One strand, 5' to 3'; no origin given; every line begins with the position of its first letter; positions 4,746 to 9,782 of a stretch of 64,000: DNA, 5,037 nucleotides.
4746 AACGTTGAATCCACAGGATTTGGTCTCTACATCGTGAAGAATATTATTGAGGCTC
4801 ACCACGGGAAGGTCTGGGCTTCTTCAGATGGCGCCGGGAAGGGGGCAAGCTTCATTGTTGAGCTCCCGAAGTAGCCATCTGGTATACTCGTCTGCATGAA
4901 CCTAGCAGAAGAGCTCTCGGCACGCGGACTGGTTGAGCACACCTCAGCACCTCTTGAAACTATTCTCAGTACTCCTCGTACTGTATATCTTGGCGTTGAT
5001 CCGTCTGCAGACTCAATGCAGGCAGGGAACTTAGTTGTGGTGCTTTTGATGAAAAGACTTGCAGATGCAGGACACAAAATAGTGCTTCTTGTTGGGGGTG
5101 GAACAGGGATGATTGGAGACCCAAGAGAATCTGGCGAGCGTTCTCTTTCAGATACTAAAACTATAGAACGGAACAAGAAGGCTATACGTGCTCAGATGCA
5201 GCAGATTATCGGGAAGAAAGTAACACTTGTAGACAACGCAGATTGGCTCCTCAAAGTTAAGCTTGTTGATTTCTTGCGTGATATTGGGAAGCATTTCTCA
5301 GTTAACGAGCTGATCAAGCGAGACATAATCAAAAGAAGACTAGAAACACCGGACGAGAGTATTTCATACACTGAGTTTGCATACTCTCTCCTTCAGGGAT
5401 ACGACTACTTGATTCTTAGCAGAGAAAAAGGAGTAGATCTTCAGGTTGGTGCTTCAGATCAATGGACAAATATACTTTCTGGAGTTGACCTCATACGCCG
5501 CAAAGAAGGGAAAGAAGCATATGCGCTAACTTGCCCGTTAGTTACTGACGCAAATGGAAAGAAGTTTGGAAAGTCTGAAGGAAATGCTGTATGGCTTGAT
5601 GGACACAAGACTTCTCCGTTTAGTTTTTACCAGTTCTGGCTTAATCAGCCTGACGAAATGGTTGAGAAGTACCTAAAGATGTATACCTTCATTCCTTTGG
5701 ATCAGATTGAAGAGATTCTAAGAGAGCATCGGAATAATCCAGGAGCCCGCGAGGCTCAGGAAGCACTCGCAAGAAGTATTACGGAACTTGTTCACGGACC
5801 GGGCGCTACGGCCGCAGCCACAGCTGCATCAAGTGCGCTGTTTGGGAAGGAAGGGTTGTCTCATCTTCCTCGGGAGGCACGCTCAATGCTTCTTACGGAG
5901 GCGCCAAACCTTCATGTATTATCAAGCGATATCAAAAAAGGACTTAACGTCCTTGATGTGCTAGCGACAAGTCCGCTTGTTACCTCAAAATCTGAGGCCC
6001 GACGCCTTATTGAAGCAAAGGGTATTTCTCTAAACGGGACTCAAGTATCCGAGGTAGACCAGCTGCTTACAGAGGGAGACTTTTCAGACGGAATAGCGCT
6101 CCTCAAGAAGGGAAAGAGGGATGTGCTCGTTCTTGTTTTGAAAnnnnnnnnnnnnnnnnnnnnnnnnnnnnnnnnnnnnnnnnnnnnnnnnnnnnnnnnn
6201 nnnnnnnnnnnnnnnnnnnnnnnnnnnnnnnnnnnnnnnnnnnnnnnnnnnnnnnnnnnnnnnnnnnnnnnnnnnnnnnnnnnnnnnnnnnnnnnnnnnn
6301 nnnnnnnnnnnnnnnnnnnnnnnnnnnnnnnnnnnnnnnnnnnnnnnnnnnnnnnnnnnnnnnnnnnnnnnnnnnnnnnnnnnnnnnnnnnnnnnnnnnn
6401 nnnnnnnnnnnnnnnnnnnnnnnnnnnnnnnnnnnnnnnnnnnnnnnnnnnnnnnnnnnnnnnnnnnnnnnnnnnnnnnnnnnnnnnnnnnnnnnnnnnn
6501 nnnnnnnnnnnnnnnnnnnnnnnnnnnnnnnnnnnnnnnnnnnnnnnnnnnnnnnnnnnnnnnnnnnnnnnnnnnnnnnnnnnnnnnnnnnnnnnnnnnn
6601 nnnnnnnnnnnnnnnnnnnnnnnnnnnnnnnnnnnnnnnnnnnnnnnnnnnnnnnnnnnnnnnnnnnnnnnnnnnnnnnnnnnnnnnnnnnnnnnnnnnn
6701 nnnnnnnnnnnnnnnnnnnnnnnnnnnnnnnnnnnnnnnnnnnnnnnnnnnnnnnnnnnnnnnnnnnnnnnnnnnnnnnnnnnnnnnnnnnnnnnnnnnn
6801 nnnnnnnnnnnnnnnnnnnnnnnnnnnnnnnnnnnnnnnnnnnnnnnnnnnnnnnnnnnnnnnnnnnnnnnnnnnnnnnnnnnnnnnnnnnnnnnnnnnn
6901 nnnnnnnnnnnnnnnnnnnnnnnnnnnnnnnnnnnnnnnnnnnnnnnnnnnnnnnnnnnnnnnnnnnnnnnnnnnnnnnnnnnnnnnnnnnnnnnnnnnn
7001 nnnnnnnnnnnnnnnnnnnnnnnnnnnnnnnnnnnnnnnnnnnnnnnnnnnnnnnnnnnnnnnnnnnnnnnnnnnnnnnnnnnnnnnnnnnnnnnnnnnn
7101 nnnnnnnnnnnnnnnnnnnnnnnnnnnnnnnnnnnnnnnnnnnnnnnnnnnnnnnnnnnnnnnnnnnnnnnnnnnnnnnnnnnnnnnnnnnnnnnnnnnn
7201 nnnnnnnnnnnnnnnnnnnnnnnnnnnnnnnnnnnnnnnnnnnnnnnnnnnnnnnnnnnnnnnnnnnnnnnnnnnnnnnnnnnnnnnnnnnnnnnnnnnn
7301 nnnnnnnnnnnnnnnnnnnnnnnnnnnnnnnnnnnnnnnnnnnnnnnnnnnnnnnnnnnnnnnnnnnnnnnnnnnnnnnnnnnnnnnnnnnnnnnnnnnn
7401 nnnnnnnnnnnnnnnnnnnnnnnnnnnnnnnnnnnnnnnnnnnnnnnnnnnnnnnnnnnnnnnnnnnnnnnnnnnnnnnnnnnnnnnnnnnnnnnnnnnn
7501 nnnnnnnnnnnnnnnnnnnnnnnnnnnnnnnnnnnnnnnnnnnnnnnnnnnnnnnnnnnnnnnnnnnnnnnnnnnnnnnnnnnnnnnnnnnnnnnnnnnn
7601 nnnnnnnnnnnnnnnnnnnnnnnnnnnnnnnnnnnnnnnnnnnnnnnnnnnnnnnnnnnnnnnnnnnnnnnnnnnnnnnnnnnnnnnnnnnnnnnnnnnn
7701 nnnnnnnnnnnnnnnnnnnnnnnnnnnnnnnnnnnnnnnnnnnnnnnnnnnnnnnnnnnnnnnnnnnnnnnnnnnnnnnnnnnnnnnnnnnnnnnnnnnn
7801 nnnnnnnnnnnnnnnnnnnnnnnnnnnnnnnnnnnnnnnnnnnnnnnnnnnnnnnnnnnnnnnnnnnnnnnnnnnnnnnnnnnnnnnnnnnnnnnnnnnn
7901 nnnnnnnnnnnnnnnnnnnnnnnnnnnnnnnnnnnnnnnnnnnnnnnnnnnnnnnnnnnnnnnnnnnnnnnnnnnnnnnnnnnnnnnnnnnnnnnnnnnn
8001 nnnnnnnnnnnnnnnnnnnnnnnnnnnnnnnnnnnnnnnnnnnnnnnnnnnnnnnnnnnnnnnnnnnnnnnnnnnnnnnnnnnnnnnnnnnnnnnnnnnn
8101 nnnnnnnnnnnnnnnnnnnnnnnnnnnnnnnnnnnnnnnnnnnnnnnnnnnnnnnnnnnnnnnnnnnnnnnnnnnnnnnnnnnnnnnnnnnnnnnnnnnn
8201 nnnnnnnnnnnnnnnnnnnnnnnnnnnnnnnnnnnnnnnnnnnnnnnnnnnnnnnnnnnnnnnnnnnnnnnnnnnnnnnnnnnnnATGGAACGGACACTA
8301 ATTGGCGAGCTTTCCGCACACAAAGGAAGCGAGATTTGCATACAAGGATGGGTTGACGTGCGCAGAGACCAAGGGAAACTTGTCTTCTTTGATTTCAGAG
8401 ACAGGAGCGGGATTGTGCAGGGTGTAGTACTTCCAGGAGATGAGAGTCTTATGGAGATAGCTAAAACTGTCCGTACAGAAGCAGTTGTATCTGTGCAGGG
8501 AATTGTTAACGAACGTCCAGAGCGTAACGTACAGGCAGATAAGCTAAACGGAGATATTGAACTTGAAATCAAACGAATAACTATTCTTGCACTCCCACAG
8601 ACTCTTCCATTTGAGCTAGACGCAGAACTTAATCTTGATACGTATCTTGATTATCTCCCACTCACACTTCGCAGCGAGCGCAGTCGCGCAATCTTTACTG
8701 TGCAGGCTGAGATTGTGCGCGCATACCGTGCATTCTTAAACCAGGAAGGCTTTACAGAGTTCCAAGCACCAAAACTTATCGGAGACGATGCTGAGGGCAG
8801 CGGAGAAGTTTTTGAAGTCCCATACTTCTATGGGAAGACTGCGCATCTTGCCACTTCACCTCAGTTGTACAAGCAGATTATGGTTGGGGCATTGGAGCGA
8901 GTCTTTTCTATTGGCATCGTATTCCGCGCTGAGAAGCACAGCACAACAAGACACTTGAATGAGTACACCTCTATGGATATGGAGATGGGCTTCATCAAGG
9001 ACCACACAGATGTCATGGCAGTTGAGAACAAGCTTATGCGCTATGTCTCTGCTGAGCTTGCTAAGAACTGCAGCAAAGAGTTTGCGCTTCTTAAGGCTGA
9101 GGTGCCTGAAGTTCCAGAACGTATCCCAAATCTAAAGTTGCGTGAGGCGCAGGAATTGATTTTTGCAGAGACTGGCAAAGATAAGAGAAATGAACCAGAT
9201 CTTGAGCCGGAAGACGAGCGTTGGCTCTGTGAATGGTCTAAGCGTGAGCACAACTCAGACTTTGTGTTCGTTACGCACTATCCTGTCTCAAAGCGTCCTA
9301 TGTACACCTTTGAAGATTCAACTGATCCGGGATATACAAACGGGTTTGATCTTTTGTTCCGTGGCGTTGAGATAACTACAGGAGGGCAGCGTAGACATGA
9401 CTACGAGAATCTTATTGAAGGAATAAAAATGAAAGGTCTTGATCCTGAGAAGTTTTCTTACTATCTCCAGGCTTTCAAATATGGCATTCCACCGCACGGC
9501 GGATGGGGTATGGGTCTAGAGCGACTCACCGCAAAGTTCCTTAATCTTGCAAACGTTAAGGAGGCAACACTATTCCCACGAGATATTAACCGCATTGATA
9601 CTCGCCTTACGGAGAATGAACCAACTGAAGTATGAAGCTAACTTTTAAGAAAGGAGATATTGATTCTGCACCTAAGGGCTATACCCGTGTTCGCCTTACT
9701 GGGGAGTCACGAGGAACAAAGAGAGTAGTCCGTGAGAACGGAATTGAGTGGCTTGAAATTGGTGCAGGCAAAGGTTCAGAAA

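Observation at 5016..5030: TyrRS HIGH motif replaced by MQAGN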

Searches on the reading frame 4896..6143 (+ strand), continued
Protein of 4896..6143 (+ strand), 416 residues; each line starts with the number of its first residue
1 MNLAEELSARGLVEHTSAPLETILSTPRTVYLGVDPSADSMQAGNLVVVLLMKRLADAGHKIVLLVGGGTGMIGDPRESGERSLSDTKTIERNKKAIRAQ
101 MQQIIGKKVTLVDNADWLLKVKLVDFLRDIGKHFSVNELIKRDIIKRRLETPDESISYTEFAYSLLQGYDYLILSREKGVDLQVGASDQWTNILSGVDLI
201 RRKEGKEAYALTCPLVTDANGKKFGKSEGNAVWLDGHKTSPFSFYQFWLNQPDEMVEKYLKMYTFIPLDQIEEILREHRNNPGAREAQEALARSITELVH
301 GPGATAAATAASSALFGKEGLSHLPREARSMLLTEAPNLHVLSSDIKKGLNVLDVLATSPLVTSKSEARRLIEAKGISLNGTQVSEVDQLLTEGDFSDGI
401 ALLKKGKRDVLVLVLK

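Call 53: fold_search(model_id=the predicted structure, library=pdb)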
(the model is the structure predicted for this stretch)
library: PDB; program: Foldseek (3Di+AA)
matches with E <= 10: 1409; with E <= 0.001: 247
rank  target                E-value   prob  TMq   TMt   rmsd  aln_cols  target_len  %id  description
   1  2jan_A                2.0e-40  1.00  0.80  0.80   4.7       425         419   41  TYROSYL-TRNA SYNTHETASE FROM MYCOBACTERIUM TUBERCULOSIS IN UNLIGANDED STATE (released 2008-02-05)
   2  6otj_B                1.0e-39  1.00  0.78  0.76   5.1       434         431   39  Crystal Structure of Tyrosyl-tRNA synthetase from Neisseria gonorrhoeae with bound L-Tyr (released 2019-05-15)
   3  6i5y_B                1.1e-39  1.00  0.79  0.79   4.6       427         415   39  Crystal structure of E. coli tyrRS in complex with 5'-O-(N-L-tyrosyl)sulfamoyl-adenosine (released 2019-04-17)
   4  6hb6_A                1.3e-39  1.00  0.78  0.79   4.6       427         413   39  Crystal structure of E. coli tyrRS in complex with 5'-O-(N-L-tyrosyl)sulfamoyl-uridine (released 2019-04-17)
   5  6hb6_B                1.7e-39  1.00  0.79  0.79   4.6       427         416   39  Crystal structure of E. coli tyrRS in complex with 5'-O-(N-L-tyrosyl)sulfamoyl-uridine (released 2019-04-17)
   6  6hb5_B                2.9e-39  1.00  0.79  0.79   4.6       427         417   39  Crystal structure of E. coli tyrRS in complex with 5'-O-(N-L-tyrosyl)sulfamoyl-cytidine (released 2019-04-17)
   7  6hb7_A                2.9e-39  1.00  0.78  0.79   4.6       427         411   39  Crystal structure of E. coli tyrRS in complex with 5'-O-(N-L-tyrosyl)sulfamoyl-N3-methyluridine (released 2019-04-17)
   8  7ap3_B                3.2e-39  1.00  0.78  0.78   4.8       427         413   38  Crystal structure of E. coli tyrosyl-tRNA synthetase in complex with TyrS7HMDDA (released 2020-10-28)
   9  6hb5_A                3.8e-39  1.00  0.78  0.78   4.7       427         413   39  Crystal structure of E. coli tyrRS in complex with 5'-O-(N-L-tyrosyl)sulfamoyl-cytidine (released 2019-04-17)
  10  7ap3_A                5.9e-39  1.00  0.79  0.79   4.6       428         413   38  Crystal structure of E. coli tyrosyl-tRNA synthetase in complex with TyrS7HMDDA (released 2020-10-28)
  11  2jan_B                6.2e-39  1.00  0.78  0.80   4.3       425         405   38  TYROSYL-TRNA SYNTHETASE FROM MYCOBACTERIUM TUBERCULOSIS IN UNLIGANDED STATE (released 2008-02-05)
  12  6hb7_B                6.6e-39  1.00  0.77  0.78   4.9       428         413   38  Crystal structure of E. coli tyrRS in complex with 5'-O-(N-L-tyrosyl)sulfamoyl-N3-methyluridine (released 2019-04-17)
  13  2jan_C                8.6e-39  1.00  0.84  0.86   3.3       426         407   39  TYROSYL-TRNA SYNTHETASE FROM MYCOBACTERIUM TUBERCULOSIS IN UNLIGANDED STATE (released 2008-02-05)
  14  6otj_A                1.0e-38  1.00  0.80  0.78   4.9       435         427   40  Crystal Structure of Tyrosyl-tRNA synthetase from Neisseria gonorrhoeae with bound L-Tyr (released 2019-05-15)
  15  4oud_A                8.3e-38  1.00  0.77  0.78   4.7       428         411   38  Engineered tyrosyl-tRNA synthetase with the nonstandard amino acid L-4,4-biphenylalanine (released 2015-01-28)
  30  6n0w                  4.2e-30  1.00  0.71  0.80   3.3       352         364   40  Crystal structure of a Tyrosine--tRNA ligase from Elizabethkingia anophelis (released 2018-12-05)
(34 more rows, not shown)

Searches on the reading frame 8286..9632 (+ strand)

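Call 49: search_protein_families(library=pfam, proteins=[window:8286-9632:+])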
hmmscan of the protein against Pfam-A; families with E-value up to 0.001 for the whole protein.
window:8286-9632:+ (449 aa): 2 families
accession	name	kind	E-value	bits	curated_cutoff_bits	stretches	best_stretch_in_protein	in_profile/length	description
PF00152.25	tRNA-synt_2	-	1.6e-79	267.6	25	1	118-433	3-307/308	tRNA synthetases class II (D, K and N)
PF01336.31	tRNA_anti-codon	-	3.1e-15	56.3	27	1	18-101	2-75/75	OB-fold nucleic acid binding domain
